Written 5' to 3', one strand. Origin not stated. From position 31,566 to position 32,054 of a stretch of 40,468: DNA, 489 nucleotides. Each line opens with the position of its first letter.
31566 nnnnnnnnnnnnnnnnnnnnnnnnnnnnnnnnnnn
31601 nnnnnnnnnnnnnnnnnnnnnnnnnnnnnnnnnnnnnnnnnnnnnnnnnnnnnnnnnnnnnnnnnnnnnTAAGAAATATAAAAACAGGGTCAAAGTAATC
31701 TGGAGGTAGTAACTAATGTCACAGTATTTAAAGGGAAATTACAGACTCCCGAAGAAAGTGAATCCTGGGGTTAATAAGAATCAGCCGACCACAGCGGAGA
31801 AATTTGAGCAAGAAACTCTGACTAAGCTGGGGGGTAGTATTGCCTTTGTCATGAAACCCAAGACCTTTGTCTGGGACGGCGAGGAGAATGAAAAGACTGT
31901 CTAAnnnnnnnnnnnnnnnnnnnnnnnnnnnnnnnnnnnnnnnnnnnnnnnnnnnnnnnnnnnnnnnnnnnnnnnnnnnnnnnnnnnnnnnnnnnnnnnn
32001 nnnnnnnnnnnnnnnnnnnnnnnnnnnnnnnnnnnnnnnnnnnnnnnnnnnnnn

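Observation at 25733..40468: Glycan island with a complete 5,7-diamino-nonulosonic-acid pathway plus an unusually dense tailoring set and no flagellar context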

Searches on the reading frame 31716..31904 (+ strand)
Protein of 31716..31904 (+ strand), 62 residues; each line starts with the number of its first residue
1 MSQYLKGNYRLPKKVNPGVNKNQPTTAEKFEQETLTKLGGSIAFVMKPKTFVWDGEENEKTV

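Call 52: search_protein_families(library=ncbifam, proteins=[window:31716-31901:+], max_evalue=10)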
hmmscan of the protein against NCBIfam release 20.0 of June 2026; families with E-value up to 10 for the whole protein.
seq(62 aa): 0 families

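Call 53: search_protein_families(library=pfam, proteins=[window:31716-31901:+], max_evalue=10)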
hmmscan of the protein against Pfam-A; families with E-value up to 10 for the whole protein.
seq(62 aa): 0 families

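Call 55: find_homologous_proteins(query=window:31716-31901:+, max_evalue=0.01)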
Query window:31716-31901:+ (62 aa): 9 proteins with E <= 0.01 among 9 candidates.
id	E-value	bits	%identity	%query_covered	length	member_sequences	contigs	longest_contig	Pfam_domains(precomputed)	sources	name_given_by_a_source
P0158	1.7e-34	133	100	100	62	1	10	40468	-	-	-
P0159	1.3e-28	115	87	100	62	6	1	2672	-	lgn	-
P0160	6.0e-25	103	80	98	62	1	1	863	-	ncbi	-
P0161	3.9e-22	94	74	100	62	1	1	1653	-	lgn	-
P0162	8.6e-21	90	69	98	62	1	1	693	-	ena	-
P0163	1.5e-20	89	68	100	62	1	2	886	-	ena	-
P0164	2.3e-20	89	72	98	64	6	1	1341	-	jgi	-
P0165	1.0e-19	87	70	97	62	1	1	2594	-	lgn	-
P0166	1.4e-19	86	69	98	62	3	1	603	-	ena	-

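Call 63: search_protein_representatives(alignment_id=A3)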
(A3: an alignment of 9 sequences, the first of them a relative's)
Query: 9 sequences, 62 profile positions. Proteins with E-value up to 0.001 (for the whole library): 131; up to 1e-10: 34; up to 1e-30: 0. The best 131 are listed.
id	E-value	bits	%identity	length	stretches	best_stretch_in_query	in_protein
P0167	4.1e-17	77.7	-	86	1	1-57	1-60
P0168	2.4e-15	72.0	-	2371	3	34-53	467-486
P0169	8.5e-15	70.2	-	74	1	3-58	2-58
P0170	9.1e-15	70.2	-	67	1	1-58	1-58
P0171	5.6e-14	67.6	-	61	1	1-58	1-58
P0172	1.8e-13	66.0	-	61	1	1-60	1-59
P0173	2.0e-13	65.9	-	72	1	1-58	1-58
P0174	2.1e-13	65.8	-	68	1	1-55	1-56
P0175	2.6e-13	65.5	-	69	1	1-58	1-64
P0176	2.6e-13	65.5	-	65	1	1-61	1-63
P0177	4.4e-13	64.8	-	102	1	2-55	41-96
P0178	1.6e-12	63.0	-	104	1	3-59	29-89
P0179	1.7e-12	62.9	-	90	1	5-58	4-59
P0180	1.9e-12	62.7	-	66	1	1-61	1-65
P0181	2.0e-12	62.7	-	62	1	1-55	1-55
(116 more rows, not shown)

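Call 94: find_encoding_contigs(protein=window:31716-31904:+, flank=10000, max_places=10)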
Protein window:31716-31904:+ (62 aa): 11 contigs read that carry it; 9 places shown.
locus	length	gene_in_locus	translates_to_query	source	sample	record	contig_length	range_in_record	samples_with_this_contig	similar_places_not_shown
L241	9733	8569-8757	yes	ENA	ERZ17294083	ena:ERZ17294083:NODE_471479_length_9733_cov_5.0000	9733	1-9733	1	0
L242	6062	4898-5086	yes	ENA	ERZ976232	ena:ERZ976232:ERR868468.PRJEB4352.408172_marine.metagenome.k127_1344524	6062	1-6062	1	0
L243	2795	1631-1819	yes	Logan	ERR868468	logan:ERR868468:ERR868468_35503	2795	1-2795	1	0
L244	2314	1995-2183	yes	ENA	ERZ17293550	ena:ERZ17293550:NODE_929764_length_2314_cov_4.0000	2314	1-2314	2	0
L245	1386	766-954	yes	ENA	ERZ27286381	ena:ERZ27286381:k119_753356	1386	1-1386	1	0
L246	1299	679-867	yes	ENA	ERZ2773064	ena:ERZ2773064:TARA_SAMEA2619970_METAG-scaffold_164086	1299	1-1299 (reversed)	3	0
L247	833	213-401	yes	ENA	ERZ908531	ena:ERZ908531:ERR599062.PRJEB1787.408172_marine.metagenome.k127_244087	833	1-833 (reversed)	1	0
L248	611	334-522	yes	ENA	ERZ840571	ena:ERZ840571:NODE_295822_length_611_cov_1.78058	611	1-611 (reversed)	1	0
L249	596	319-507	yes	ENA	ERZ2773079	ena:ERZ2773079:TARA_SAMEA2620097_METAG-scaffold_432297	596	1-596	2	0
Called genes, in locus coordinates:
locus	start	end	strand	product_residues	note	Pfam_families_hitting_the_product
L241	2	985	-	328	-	?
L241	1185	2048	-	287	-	PF00215:OMPdecase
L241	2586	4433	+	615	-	PF27878:PFTS_polysacc (weak)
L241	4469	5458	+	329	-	PF01408:GFO_IDH_MocA, PF22725:GFO_IDH_MocA_C3, PF02894:GFO_IDH_MocA_C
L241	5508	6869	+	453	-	PF00266:Aminotran_5 (weak), PF01041:DegT_DnrJ_EryC1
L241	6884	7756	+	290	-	PF13489:Methyltransf_23, PF13649:Methyltransf_25, PF13847:Methyltransf_31 (weak), PF08241:Methyltransf_11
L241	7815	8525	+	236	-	PF02348:CTP_transf_3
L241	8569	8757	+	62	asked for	-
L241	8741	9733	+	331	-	?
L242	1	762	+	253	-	?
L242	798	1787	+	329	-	PF01408:GFO_IDH_MocA, PF22725:GFO_IDH_MocA_C3, PF02894:GFO_IDH_MocA_C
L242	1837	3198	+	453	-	PF00266:Aminotran_5 (weak), PF01041:DegT_DnrJ_EryC1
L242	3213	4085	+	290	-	PF13489:Methyltransf_23, PF13649:Methyltransf_25, PF13847:Methyltransf_31 (weak), PF08241:Methyltransf_11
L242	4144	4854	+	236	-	PF02348:CTP_transf_3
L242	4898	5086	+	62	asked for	-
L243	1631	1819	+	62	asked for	-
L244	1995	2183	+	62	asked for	-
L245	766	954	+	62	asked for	-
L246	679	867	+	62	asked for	-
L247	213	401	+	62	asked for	-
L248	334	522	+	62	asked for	-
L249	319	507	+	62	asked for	-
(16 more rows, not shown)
